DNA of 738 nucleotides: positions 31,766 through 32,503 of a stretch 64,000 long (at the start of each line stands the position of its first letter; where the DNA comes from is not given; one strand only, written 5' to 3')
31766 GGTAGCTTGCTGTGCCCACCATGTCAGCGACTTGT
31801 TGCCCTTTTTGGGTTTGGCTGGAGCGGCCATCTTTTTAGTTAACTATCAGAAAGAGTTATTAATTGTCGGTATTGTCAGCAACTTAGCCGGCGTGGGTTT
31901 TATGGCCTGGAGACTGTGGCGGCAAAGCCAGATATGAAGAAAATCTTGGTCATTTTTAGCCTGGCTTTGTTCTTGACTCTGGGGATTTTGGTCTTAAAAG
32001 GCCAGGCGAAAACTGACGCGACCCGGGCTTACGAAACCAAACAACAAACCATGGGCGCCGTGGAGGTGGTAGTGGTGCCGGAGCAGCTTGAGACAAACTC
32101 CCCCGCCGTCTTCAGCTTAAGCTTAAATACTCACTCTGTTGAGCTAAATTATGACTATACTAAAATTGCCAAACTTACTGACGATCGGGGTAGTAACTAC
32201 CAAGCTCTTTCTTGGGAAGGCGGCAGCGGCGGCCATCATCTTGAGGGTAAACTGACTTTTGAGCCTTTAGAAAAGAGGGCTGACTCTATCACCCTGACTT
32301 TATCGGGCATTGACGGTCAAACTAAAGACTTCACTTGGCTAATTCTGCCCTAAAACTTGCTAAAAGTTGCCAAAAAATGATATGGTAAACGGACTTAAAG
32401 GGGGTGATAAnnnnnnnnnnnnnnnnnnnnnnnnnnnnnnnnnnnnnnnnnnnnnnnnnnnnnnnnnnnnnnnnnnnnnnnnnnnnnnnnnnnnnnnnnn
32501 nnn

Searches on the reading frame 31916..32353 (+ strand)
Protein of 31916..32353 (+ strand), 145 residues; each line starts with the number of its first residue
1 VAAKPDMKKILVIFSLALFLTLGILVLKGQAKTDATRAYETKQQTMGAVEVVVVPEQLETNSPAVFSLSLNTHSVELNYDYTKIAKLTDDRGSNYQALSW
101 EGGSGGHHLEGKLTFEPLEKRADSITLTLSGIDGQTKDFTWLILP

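Call 7: search_protein_families(library=pfam, proteins=[window:31916-32353:+], max_evalue=0.01)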
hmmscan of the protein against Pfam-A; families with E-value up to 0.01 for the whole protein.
window:31916-32353:+ (145 aa): 1 family
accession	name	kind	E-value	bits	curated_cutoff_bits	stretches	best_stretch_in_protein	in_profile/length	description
PF18705.7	DUF5643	-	1.7e-05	25.2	34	1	66-133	29-99/115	Family of unknown function (DUF5643)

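Call 78: search_protein_families(library=ncbifam, proteins=[window:31916-32353:+], max_evalue=0.001)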
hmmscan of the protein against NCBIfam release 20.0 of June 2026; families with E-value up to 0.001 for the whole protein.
window:31916-32353:+ (145 aa): 0 families
